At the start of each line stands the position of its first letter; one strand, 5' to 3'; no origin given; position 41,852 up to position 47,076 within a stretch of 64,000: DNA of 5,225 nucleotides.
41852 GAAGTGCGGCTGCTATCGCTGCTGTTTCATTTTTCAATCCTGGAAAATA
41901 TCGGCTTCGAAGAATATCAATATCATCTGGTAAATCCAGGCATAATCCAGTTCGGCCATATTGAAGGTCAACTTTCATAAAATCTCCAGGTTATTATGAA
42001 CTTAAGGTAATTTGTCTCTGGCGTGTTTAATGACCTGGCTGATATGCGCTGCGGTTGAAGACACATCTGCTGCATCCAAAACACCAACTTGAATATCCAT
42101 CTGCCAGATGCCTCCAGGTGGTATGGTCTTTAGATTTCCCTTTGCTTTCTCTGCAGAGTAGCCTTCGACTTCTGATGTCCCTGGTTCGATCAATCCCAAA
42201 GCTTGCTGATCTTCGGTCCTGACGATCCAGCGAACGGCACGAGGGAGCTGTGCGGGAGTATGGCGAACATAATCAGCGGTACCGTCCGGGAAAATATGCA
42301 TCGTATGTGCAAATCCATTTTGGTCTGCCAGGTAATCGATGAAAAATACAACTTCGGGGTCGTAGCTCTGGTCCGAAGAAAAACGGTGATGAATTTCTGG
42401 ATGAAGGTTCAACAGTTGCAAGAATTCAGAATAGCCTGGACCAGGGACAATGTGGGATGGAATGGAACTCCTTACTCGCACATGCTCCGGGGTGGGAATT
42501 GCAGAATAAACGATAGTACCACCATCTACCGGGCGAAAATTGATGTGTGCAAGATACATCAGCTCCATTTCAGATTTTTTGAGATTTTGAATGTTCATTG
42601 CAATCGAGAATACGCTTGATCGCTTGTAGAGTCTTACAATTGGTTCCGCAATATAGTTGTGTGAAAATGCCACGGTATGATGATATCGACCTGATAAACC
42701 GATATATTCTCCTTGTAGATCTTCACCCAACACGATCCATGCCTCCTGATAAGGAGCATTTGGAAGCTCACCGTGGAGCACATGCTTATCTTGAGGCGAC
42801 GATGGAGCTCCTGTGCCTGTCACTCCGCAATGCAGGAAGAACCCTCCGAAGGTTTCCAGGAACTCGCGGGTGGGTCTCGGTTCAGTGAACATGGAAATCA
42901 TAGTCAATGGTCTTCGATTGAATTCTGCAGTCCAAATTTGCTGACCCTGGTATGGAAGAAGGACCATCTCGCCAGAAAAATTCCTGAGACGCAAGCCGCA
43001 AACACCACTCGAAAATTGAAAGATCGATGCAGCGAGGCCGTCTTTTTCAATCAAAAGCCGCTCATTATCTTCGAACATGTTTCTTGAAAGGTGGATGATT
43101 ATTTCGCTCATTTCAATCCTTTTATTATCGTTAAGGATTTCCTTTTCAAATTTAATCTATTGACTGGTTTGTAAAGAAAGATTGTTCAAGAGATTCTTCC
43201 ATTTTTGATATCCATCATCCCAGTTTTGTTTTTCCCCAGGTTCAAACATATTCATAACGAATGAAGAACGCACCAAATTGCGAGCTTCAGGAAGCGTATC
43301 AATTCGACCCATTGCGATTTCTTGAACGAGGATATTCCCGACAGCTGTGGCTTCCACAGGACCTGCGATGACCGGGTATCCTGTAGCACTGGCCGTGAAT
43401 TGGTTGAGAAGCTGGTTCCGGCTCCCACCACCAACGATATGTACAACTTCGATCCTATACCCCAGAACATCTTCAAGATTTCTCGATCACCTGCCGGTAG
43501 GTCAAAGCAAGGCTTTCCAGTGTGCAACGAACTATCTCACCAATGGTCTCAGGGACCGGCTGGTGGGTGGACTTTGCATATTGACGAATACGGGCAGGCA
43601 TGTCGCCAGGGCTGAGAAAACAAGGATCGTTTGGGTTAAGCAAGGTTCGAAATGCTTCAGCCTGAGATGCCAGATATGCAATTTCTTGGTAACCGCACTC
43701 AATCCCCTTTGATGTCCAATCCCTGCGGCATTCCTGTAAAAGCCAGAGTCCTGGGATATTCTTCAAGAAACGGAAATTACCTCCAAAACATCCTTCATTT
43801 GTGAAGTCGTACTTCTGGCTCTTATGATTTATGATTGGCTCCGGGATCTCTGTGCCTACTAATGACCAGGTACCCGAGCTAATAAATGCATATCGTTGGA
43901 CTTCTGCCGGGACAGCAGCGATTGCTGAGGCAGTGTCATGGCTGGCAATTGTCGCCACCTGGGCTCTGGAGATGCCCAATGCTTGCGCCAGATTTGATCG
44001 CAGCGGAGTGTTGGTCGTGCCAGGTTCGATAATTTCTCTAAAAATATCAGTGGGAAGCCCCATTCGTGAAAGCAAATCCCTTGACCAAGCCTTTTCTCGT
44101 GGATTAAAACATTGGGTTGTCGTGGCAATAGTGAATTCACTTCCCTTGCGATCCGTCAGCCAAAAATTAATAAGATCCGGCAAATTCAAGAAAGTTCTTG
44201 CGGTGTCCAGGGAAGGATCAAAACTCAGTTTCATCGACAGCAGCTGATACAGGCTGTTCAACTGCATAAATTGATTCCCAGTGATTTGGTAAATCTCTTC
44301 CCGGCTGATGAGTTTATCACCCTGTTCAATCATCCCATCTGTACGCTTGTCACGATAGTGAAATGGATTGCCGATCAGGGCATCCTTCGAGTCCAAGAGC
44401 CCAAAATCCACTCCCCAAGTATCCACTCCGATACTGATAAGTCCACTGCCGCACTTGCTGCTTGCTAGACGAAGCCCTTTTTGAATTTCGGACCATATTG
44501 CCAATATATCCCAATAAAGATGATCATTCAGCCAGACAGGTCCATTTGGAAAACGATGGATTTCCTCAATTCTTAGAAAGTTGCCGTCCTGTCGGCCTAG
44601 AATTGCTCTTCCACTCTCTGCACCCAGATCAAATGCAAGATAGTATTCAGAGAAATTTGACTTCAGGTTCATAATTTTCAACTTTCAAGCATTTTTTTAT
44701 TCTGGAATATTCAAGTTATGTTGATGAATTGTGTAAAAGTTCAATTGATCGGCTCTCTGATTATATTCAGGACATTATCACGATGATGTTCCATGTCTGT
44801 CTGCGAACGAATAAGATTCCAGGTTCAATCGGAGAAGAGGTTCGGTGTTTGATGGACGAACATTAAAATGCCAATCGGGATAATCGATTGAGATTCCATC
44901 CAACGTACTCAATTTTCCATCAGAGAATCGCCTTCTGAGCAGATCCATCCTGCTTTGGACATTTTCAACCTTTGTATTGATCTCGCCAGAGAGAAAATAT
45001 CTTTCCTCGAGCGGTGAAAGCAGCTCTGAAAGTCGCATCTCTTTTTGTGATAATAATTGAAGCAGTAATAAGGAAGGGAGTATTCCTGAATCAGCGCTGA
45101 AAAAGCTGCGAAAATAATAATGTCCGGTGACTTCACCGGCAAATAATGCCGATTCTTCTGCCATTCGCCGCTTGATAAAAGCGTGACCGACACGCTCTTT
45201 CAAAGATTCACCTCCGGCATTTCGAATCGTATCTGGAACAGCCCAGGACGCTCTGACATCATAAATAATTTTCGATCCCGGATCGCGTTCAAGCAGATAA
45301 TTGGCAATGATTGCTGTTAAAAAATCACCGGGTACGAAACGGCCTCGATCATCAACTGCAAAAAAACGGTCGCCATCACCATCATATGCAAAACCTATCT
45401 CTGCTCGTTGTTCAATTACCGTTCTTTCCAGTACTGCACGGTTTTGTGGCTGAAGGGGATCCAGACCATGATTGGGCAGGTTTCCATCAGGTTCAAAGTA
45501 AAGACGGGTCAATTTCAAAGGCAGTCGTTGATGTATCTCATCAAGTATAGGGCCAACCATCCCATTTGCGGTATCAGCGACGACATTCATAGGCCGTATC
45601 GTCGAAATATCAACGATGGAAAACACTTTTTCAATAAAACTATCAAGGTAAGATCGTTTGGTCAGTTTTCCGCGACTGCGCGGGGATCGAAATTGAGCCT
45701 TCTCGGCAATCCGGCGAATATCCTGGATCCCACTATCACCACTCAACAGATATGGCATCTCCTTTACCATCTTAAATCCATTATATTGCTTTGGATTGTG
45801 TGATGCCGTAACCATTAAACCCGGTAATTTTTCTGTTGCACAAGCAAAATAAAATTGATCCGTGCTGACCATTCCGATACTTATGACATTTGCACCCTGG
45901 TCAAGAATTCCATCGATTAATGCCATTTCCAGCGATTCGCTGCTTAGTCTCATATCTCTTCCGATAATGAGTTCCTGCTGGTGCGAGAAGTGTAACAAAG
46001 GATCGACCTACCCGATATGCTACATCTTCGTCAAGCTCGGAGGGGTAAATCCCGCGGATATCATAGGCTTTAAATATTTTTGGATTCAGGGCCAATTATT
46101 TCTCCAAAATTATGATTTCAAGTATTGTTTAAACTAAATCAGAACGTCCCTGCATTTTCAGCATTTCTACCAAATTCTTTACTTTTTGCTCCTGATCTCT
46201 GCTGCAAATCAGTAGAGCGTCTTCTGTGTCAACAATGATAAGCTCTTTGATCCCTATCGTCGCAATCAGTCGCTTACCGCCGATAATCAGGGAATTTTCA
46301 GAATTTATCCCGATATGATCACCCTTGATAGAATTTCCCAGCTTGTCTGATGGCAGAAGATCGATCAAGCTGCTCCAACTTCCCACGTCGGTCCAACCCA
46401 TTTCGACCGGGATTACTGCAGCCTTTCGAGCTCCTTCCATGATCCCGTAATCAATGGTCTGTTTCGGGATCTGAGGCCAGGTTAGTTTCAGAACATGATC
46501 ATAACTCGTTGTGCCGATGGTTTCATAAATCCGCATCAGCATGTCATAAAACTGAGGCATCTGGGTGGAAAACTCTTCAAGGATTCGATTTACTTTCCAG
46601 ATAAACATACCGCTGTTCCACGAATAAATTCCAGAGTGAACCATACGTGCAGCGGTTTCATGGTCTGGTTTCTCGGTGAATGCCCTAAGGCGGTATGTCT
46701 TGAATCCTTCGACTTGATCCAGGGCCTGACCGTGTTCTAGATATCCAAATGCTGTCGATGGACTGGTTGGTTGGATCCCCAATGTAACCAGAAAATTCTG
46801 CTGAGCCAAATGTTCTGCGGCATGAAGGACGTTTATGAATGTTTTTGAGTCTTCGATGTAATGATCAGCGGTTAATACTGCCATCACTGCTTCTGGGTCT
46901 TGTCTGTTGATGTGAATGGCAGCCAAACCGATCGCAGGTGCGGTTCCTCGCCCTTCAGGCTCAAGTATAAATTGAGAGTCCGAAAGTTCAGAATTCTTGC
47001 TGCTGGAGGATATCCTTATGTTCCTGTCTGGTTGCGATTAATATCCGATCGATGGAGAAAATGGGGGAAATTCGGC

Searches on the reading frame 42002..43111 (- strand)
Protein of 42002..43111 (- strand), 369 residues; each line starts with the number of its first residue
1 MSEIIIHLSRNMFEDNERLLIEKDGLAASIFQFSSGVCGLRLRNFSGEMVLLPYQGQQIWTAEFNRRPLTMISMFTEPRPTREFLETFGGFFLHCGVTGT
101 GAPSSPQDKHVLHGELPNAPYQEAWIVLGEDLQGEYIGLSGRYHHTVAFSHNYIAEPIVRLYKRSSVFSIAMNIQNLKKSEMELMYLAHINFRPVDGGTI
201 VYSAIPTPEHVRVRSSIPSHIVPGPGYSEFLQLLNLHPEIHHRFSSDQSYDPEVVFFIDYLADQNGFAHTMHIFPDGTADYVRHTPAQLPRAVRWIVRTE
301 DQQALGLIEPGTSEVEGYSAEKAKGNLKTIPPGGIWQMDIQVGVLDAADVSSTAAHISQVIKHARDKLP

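Call 47: search_protein_families(library=pfam, proteins=[window:42002-43111:-], max_evalue=0.00001)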
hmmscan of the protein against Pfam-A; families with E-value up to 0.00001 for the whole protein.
window:42002-43111:- (369 aa): 1 family
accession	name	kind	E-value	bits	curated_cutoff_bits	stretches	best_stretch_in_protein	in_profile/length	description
PF14486.12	DUF4432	-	2.8e-23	82.6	32.5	2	40-192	7-169/304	Domain of unknown function (DUF4432)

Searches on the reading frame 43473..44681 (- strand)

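Call 47: search_protein_families(library=pfam, proteins=[window:43473-44681:-], max_evalue=0.00001)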
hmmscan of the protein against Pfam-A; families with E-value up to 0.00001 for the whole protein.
window:43473-44681:- (402 aa): 2 families
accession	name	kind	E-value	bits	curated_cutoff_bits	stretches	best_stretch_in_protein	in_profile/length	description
PF00370.27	FGGY_N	-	2.2e-25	90.1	28.8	1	13-253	1-242/245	FGGY family of carbohydrate kinases, N-terminal domain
PF02782.22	FGGY_C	-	5.5e-20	72.4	27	1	266-401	2-141/198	FGGY family of carbohydrate kinases, C-terminal domain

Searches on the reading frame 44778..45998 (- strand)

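Call 47: search_protein_families(library=pfam, proteins=[window:44778-45998:-], max_evalue=0.00001)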
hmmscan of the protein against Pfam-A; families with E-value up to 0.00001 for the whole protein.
window:44778-45998:- (406 aa): 4 families
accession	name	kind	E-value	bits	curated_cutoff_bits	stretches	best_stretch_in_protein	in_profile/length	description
PF02878.22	PGM_PMM_I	-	1.2e-23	83.8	22.5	1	6-103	39-136/138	Phosphoglucomutase/phosphomannomutase, alpha/beta/alpha domain I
PF02880.22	PGM_PMM_III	-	1.9e-23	83.2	20.7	1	224-332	2-113/115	Phosphoglucomutase/phosphomannomutase, alpha/beta/alpha domain III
PF02879.22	PGM_PMM_II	-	7.9e-18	65.3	29.3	1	120-219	2-103/103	Phosphoglucomutase/phosphomannomutase, alpha/beta/alpha domain II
PF00408.26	PGM_PMM_IV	-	1e-06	29.1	23.1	1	339-397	1-54/68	Phosphoglucomutase/phosphomannomutase, C-terminal domain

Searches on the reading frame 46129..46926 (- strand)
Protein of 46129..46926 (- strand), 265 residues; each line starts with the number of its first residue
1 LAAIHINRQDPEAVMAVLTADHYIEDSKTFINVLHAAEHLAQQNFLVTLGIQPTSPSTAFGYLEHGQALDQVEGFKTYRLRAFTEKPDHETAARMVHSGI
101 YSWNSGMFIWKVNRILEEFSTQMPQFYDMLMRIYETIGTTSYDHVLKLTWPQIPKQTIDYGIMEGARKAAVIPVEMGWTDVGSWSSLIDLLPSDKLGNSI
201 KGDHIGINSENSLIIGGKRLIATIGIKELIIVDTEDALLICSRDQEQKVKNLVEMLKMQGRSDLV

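Call 47: search_protein_families(library=pfam, proteins=[window:46129-46926:-], max_evalue=0.00001)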
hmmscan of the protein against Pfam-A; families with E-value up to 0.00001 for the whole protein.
window:46129-46926:- (265 aa): 2 families
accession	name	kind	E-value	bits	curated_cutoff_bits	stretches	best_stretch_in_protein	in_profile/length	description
PF00483.29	NTP_transferase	-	1.8e-25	90.4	21.2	1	6-190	97-238/245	Nucleotidyl transferase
PF22640.1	ManC_GMP_beta-helix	-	2.8e-19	69.2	27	1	202-256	1-55/55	MannoseP isomerase/GMP-like beta-helix domain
